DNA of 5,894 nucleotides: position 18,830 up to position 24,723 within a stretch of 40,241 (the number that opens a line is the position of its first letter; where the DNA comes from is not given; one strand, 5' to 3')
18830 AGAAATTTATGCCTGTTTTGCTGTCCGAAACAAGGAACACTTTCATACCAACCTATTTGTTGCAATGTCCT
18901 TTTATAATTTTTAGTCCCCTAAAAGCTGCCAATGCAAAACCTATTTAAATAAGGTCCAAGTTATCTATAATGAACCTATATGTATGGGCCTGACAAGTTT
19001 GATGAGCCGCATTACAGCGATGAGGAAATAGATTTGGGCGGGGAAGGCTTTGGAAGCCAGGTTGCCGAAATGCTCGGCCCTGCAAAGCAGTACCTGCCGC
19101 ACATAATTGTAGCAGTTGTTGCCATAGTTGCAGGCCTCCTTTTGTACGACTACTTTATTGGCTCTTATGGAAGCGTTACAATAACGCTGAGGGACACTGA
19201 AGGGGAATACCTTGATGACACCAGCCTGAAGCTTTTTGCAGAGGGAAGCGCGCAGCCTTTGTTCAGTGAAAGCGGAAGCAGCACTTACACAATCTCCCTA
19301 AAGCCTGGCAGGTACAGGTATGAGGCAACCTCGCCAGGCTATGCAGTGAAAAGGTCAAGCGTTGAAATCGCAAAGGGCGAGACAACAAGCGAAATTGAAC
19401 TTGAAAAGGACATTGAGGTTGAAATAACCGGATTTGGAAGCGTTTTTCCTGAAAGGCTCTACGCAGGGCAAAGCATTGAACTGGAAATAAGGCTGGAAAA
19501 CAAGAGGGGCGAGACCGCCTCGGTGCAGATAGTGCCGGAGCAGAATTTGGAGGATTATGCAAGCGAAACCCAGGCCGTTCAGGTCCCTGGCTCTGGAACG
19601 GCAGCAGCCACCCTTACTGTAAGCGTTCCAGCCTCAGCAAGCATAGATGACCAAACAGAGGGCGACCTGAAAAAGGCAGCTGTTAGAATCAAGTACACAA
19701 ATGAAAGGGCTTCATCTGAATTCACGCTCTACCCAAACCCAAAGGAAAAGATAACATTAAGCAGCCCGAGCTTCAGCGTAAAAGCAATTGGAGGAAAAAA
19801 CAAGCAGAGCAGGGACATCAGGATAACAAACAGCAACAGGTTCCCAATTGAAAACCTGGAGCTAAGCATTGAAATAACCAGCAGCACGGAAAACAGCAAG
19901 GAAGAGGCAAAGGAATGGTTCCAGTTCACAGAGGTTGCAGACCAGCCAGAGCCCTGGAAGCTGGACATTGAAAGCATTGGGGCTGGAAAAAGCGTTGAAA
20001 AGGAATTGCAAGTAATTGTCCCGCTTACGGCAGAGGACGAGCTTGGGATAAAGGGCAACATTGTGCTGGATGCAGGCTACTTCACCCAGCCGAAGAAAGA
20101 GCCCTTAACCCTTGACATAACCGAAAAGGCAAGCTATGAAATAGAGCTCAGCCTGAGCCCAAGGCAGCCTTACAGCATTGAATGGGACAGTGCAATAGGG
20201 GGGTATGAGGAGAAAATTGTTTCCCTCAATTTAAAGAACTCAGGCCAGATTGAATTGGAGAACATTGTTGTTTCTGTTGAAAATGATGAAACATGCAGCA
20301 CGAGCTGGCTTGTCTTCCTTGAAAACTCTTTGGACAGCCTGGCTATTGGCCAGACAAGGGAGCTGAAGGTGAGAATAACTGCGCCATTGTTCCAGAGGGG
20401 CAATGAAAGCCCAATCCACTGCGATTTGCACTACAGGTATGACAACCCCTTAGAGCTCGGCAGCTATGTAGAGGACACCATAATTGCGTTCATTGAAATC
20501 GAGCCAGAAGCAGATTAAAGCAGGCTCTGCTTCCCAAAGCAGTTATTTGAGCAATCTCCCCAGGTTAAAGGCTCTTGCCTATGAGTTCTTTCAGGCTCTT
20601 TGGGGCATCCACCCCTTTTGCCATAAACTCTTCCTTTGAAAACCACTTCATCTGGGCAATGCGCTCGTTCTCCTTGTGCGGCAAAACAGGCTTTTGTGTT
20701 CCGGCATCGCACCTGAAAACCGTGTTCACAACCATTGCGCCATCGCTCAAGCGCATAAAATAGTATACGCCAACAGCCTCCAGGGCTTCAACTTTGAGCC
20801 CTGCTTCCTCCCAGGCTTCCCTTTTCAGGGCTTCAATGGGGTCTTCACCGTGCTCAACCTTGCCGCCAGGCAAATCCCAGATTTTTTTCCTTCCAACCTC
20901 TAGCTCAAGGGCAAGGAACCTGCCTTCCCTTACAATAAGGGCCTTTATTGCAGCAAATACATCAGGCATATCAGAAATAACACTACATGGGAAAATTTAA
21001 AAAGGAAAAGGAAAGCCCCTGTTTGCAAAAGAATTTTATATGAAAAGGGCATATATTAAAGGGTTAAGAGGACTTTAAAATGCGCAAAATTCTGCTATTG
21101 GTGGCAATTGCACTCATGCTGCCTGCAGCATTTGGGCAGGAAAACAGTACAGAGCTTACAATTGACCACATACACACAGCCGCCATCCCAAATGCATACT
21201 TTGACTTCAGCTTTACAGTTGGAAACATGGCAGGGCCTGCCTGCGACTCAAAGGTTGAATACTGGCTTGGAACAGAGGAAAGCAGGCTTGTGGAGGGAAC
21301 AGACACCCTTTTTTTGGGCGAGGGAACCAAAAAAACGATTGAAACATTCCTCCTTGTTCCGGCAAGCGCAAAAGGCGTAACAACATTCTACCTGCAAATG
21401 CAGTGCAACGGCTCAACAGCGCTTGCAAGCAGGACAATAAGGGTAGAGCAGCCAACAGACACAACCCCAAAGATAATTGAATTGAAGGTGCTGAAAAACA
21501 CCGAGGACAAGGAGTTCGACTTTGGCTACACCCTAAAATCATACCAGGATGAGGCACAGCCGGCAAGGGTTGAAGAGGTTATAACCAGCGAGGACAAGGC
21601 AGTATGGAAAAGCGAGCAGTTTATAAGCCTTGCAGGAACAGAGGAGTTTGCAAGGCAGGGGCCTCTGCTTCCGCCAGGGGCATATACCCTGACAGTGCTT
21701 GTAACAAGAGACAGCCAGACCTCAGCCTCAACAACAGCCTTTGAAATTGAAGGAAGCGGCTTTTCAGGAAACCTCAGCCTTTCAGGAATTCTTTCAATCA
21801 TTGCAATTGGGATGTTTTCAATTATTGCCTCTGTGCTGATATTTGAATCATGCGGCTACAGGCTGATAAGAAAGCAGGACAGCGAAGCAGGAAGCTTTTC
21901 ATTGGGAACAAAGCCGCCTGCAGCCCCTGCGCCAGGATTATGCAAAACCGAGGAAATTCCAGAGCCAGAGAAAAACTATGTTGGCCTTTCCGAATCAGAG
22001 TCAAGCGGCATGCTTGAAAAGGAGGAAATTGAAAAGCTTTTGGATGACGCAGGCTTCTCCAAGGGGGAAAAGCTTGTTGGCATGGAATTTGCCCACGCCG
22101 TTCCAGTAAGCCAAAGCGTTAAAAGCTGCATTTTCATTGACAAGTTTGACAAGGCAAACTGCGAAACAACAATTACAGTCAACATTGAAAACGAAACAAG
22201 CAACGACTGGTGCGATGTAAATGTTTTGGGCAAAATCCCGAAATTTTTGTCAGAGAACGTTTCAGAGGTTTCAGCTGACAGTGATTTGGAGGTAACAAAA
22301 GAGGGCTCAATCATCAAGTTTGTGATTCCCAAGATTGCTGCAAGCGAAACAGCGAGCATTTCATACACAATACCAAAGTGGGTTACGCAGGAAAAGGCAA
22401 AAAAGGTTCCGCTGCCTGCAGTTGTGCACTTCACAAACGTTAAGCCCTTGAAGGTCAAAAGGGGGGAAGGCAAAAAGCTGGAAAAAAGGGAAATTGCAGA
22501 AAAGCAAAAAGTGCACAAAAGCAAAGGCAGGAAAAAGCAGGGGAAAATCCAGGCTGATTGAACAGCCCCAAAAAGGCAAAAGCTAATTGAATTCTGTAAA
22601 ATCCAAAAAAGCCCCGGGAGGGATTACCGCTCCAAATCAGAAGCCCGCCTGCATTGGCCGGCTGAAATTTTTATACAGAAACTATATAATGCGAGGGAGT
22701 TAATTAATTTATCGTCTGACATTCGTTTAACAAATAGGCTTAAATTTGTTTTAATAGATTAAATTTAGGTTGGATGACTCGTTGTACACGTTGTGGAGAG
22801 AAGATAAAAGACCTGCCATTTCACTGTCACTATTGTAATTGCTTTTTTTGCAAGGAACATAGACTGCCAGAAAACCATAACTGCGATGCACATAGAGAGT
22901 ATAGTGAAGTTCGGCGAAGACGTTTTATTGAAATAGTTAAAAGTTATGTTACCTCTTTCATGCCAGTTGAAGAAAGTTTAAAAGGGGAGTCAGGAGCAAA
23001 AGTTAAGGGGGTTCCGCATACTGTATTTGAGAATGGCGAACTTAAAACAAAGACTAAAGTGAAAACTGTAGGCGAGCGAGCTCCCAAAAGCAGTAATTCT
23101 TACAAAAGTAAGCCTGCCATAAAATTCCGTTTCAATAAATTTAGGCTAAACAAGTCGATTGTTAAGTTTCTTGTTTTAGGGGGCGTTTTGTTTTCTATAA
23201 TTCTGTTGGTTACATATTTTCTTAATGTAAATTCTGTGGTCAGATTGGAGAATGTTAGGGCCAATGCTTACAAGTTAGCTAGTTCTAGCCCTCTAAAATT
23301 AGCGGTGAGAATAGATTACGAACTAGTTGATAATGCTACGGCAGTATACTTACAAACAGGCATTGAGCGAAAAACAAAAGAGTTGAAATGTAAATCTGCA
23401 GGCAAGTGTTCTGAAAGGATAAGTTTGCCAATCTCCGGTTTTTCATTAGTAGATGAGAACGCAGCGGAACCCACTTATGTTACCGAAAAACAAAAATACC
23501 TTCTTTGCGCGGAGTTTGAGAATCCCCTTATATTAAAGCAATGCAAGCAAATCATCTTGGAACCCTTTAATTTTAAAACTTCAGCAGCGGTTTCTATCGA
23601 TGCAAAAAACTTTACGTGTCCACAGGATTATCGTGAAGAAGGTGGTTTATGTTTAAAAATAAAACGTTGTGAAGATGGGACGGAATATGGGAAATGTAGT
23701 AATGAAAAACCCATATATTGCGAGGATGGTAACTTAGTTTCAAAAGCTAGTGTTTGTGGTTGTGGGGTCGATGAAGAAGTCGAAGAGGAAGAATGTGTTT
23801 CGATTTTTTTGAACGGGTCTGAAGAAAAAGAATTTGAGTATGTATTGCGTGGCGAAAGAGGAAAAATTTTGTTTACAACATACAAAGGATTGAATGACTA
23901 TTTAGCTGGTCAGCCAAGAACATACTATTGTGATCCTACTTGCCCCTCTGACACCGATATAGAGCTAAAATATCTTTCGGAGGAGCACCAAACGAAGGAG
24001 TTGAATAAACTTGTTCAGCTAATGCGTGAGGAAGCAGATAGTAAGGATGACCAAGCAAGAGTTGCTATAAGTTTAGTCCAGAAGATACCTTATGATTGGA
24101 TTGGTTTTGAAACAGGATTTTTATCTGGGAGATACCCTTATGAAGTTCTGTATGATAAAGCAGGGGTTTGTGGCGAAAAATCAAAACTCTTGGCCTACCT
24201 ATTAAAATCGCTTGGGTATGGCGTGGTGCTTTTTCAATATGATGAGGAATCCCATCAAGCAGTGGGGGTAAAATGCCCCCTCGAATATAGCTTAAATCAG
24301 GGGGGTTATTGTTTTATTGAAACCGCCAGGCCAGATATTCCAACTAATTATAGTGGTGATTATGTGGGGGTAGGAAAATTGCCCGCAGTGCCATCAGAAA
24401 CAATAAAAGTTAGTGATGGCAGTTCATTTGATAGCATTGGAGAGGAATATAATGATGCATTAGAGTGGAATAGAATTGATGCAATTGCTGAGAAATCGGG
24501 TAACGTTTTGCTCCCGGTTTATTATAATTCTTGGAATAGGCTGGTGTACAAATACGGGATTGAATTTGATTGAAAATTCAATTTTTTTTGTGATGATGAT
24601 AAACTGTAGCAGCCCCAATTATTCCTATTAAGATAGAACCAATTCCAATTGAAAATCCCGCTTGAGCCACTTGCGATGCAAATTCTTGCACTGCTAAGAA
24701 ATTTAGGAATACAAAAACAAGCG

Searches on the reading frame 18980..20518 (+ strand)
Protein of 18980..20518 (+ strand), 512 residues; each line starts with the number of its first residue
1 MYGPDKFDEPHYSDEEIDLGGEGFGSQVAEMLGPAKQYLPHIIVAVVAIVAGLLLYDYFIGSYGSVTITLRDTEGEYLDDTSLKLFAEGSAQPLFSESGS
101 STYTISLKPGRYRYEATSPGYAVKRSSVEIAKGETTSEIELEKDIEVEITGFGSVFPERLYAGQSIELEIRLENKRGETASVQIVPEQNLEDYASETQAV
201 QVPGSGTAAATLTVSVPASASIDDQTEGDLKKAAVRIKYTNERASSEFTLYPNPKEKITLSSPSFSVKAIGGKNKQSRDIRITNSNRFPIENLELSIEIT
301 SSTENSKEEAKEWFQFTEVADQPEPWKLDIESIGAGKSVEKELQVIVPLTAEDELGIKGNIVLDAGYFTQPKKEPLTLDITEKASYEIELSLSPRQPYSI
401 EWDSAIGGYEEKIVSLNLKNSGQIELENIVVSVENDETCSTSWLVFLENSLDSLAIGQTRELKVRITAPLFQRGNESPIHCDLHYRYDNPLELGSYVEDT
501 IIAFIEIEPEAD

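Call 78: search_protein_families(library=pfam, proteins=[window:18980-20518:+], max_evalue=0.001)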
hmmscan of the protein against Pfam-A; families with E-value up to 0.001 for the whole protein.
window:18980-20518:+ (512 aa): 1 family
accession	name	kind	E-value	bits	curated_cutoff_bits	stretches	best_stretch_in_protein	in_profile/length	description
PF13620.12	CarboxypepD_reg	-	1e-05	26.2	32.3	1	66-136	2-75/82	Carboxypeptidase regulatory-like domain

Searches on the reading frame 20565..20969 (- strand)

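Call 78: search_protein_families(library=pfam, proteins=[window:20565-20969:-], max_evalue=0.001)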
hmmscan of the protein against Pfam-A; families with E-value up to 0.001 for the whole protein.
window:20565-20969:- (134 aa): 2 families
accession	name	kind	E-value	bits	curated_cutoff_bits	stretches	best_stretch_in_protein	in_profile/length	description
PF00293.34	NUDIX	-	1.6e-16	60.9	21.1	1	17-119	16-122/134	NUDIX domain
PF14815.12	NUDIX_4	-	0.0001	22.5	35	1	30-118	26-101/113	NUDIX domain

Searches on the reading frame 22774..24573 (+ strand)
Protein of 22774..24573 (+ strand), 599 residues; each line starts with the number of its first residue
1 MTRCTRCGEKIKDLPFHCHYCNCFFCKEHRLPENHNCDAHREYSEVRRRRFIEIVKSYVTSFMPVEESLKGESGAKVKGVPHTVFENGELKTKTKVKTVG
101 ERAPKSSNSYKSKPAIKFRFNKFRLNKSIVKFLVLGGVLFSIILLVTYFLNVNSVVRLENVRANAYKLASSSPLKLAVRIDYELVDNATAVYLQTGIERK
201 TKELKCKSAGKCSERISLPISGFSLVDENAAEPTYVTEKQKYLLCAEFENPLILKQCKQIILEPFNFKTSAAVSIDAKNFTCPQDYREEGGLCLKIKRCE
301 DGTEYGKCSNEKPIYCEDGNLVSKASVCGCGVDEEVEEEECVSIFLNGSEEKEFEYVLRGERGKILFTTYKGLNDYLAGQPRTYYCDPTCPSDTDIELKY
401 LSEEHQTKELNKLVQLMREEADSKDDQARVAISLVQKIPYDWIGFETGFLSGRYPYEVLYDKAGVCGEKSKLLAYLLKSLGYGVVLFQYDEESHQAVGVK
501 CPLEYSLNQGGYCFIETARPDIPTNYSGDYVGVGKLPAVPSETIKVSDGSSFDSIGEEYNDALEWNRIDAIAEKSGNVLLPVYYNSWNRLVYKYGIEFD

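Call 3: search_protein_families(library=pfam, proteins=[window:22774-24573:+], max_evalue=0.1)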
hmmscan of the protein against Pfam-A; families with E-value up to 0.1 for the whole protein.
window:22774-24573:+ (599 aa): 2 families
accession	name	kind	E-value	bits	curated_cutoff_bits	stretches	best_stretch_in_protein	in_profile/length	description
PF01428.23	zf-AN1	-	7.3e-06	26.5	27.9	1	4-39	1-37/40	AN1-like Zinc finger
PF01841.26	Transglut_core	-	0.0089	16.7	23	1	417-482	8-70/108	Transglutaminase-like superfamily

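Call 4: search_protein_families(library=ncbifam, proteins=[window:22774-24573:+], max_evalue=0.1)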
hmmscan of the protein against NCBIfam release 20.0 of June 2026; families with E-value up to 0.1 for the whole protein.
window:22774-24573:+ (599 aa): 0 families

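Call 48: search_protein_families(library=padloc, proteins=[window:22774-24573:+], max_evalue=0.1)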
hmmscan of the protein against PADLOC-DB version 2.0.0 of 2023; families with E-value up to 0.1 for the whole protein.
window:22774-24573:+ (599 aa): 0 families

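Call 49: search_protein_families(library=phrogs, proteins=[window:22774-24573:+], max_evalue=0.1)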
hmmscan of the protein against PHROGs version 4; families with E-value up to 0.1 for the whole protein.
window:22774-24573:+ (599 aa): 0 families
